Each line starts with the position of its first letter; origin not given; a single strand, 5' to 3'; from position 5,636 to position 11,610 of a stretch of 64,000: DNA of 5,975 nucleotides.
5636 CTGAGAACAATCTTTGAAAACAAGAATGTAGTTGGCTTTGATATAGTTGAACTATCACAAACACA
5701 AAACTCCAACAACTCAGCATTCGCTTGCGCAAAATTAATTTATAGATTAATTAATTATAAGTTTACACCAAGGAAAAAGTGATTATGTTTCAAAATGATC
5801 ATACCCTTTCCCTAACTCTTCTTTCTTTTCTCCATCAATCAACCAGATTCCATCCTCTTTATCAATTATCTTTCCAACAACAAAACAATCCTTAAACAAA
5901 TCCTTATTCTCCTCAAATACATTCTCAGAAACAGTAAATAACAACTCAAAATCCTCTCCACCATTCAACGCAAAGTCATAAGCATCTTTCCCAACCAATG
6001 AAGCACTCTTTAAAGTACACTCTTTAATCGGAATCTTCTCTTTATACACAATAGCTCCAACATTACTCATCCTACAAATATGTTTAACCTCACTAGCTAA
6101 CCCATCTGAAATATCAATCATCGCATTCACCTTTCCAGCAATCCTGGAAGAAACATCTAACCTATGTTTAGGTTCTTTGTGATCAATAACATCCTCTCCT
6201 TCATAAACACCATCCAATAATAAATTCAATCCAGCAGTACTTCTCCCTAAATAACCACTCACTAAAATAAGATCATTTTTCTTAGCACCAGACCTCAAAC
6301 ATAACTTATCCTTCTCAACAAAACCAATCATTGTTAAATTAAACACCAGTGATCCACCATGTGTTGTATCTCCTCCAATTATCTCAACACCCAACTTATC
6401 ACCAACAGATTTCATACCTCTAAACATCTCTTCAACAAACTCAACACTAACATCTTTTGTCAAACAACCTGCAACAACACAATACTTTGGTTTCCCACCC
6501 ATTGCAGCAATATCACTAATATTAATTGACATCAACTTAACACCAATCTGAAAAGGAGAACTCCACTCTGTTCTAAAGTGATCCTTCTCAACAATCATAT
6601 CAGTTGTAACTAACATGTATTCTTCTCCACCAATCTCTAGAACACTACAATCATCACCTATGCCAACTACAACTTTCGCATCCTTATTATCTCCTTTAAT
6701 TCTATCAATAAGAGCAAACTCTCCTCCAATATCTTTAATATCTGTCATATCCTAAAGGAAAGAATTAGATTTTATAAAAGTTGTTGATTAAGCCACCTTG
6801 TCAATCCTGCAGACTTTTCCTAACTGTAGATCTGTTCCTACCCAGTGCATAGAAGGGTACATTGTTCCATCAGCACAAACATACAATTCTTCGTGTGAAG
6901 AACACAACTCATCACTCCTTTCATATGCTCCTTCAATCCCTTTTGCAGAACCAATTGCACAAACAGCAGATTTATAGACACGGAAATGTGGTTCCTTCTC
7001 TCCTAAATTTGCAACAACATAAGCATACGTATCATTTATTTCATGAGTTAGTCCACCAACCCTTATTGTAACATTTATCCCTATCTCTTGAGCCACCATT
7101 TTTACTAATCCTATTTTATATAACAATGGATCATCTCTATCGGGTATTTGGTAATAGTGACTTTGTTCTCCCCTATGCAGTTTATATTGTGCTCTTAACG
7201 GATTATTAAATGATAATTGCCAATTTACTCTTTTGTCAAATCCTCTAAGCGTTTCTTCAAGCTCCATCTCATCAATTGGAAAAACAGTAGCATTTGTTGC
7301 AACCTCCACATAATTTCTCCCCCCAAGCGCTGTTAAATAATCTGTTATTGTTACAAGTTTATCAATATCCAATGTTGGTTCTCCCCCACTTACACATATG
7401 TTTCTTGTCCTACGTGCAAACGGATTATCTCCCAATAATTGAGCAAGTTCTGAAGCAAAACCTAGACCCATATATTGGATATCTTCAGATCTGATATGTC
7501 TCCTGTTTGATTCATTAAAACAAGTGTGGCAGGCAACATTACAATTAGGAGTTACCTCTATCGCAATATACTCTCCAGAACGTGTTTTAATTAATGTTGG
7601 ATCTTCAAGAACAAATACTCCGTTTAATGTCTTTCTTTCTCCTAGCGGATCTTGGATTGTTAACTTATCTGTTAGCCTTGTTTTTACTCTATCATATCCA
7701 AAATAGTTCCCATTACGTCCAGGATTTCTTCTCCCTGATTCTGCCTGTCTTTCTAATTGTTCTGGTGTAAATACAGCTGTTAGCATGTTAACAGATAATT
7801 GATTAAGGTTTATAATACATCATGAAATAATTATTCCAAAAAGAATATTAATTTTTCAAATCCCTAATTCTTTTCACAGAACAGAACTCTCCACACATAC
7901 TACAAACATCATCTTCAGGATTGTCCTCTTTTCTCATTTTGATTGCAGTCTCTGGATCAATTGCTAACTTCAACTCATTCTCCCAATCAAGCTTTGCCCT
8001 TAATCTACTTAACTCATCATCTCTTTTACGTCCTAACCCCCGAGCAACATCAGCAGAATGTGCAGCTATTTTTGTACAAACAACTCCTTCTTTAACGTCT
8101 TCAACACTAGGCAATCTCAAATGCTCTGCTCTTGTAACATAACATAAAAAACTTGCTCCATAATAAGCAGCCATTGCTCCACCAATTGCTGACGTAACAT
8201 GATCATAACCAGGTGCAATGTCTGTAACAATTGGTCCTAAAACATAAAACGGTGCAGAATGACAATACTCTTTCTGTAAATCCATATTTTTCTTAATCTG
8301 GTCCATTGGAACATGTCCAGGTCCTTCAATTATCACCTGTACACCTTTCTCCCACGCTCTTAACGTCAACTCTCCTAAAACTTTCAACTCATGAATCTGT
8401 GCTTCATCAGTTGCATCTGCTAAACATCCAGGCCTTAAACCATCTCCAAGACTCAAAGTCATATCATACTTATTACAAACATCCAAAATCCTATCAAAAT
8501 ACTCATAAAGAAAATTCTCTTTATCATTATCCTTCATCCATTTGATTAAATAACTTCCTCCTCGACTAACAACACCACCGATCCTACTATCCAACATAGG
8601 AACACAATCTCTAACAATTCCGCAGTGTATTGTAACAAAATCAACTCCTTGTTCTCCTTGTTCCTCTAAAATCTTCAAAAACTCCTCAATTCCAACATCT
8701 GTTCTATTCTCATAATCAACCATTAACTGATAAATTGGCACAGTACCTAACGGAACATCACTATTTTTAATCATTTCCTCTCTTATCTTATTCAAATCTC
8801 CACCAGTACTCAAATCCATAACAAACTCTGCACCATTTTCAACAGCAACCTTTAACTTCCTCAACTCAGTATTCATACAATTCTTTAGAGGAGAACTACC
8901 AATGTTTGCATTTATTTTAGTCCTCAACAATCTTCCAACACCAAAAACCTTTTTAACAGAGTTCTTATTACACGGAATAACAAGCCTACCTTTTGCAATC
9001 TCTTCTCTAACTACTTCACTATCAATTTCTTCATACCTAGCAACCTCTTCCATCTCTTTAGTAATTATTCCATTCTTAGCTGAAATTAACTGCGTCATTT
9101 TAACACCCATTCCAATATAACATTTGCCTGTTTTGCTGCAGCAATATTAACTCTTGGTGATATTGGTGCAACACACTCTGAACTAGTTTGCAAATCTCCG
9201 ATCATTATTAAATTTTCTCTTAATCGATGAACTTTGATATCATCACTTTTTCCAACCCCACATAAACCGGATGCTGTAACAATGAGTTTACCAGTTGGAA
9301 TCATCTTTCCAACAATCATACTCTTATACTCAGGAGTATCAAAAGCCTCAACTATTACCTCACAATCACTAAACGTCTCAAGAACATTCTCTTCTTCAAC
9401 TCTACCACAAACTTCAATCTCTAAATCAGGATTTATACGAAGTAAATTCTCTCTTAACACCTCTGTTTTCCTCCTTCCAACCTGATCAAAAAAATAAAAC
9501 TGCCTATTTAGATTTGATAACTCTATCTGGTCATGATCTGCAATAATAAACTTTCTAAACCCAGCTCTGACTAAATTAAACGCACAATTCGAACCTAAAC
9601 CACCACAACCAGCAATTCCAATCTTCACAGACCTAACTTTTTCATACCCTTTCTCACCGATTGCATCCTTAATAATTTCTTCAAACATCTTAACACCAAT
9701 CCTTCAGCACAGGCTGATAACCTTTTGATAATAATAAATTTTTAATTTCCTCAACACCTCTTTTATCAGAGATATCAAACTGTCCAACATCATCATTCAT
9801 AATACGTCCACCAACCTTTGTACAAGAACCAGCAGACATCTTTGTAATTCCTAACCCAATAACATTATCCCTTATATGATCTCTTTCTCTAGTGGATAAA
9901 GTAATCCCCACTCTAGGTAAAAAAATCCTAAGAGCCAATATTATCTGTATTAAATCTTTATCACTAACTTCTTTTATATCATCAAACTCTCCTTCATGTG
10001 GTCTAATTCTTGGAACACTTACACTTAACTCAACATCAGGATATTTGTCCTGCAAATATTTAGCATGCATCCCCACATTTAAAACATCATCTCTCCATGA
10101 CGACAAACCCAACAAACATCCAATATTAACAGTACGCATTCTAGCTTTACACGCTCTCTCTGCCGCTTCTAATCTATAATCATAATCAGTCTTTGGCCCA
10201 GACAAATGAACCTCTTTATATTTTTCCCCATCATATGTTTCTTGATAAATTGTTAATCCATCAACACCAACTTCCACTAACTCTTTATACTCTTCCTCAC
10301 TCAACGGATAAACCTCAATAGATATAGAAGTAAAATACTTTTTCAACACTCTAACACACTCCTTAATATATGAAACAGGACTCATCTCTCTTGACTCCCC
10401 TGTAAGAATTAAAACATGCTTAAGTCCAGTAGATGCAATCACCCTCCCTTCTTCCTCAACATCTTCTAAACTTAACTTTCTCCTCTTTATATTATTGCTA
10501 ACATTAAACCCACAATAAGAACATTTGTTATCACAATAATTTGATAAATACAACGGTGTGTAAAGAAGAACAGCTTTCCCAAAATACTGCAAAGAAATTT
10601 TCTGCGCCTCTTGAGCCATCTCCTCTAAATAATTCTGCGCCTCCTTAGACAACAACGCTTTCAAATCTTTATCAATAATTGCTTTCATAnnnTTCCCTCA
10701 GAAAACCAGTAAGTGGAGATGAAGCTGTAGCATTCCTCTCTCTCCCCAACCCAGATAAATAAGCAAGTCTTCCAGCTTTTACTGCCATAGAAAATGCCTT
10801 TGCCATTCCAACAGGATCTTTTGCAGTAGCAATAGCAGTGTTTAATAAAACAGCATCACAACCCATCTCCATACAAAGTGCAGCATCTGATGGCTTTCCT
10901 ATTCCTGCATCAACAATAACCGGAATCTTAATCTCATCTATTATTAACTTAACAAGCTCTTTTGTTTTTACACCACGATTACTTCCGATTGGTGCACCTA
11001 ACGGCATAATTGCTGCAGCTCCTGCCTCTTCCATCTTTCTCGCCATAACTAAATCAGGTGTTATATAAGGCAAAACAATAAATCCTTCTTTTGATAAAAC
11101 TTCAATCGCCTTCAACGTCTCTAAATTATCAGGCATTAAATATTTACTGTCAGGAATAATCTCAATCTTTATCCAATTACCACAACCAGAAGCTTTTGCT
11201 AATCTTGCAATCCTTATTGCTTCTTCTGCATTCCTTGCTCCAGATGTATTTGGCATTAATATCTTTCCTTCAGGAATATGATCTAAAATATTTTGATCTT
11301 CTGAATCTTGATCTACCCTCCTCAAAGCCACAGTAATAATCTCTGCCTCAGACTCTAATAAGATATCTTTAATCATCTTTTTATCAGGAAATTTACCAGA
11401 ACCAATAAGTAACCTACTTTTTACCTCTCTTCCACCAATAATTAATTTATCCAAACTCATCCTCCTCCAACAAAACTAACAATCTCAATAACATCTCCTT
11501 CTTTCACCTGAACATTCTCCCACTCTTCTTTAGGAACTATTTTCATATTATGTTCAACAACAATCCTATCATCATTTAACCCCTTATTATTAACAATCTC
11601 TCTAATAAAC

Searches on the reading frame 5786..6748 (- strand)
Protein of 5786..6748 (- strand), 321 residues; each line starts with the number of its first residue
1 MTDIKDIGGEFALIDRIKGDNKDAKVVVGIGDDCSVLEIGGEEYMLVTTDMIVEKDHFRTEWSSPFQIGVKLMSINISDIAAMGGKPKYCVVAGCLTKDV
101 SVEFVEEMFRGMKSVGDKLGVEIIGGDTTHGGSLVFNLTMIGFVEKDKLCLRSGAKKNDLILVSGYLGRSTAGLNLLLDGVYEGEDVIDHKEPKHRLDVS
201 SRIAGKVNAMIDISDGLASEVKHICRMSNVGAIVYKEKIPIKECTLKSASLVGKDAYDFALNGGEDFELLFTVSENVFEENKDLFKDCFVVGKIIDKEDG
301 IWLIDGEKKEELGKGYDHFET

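Call 58: search_protein_families(library=pfam, proteins=[window:5786-6748:-], max_evalue=0.0001)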
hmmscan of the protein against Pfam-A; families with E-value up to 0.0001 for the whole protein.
window:5786-6748:- (321 aa): 2 families
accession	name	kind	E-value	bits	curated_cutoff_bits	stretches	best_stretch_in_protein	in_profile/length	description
PF00586.29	AIRS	-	4.1e-27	95.2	24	1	31-144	1-112/112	AIR synthase related protein, N-terminal domain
PF02769.27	AIRS_C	-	1.8e-09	38.4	23.1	1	158-299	3-150/156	AIR synthase related protein, C-terminal domain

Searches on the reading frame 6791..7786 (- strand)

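Call 58: search_protein_families(library=pfam, proteins=[window:6791-7786:-], max_evalue=0.0001)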
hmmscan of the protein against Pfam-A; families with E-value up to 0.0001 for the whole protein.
window:6791-7786:- (332 aa): 2 families
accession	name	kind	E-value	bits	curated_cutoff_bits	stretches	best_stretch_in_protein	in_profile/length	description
PF04055.27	Radical_SAM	-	2.8e-06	28.1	29.5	1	76-173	1-91/166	Radical SAM superfamily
PF13353.11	Fer4_12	-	9.9e-05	23.1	22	0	81-184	14-110/137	4Fe-4S single cluster domain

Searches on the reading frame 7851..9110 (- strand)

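Call 58: search_protein_families(library=pfam, proteins=[window:7851-9110:-], max_evalue=0.0001)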
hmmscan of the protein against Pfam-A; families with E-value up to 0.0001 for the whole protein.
window:7851-9110:- (420 aa): 1 family
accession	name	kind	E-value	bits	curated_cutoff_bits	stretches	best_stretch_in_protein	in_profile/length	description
PF01964.24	ThiC_Rad_SAM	-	4.3e-184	612.6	25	1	6-415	1-418/420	Radical SAM ThiC family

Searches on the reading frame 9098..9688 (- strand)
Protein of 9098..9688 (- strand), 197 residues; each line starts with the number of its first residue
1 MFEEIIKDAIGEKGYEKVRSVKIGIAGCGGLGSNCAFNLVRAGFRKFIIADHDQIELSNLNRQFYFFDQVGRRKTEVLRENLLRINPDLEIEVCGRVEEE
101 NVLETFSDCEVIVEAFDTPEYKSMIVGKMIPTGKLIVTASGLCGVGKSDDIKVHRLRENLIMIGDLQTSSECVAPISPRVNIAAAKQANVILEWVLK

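Call 58: search_protein_families(library=pfam, proteins=[window:9098-9688:-], max_evalue=0.0001)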
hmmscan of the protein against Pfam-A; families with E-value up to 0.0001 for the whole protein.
window:9098-9688:- (197 aa): 1 family
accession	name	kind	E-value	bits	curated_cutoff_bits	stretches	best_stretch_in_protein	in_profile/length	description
PF00899.27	ThiF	-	2.8e-34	118.8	28.1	1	8-142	8-144/238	ThiF family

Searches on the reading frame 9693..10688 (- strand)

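Call 59: search_protein_families(library=pfam, proteins=[window:9693-10688:-], max_evalue=0.0001)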
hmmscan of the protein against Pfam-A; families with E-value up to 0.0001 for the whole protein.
window:9693-10688:- (332 aa): 2 families
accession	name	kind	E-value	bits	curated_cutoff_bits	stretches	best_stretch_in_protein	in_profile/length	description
PF04055.27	Radical_SAM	-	5.8e-18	66.1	29.5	1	48-196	3-155/166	Radical SAM superfamily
PF06968.18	BATS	-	1.2e-17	64.2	22.2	1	224-325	1-88/88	Biotin and Thiamin Synthesis associated domain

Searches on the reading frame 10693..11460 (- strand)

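Call 59: search_protein_families(library=pfam, proteins=[window:10693-11460:-], max_evalue=0.0001)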
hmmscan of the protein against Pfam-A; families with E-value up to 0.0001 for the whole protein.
window:10693-11460:- (256 aa): 3 families
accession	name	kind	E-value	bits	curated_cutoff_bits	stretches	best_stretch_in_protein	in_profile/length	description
PF05690.20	ThiG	-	2.7e-108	361.5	23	1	8-249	2-247/247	Thiazole biosynthesis protein ThiG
PF00977.27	His_biosynth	-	1.5e-06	28.3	23.6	1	139-215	34-110/228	Histidine biosynthesis protein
PF03060.21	NMO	-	9e-05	22.5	28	0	117-215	127-230/331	Nitronate monooxygenase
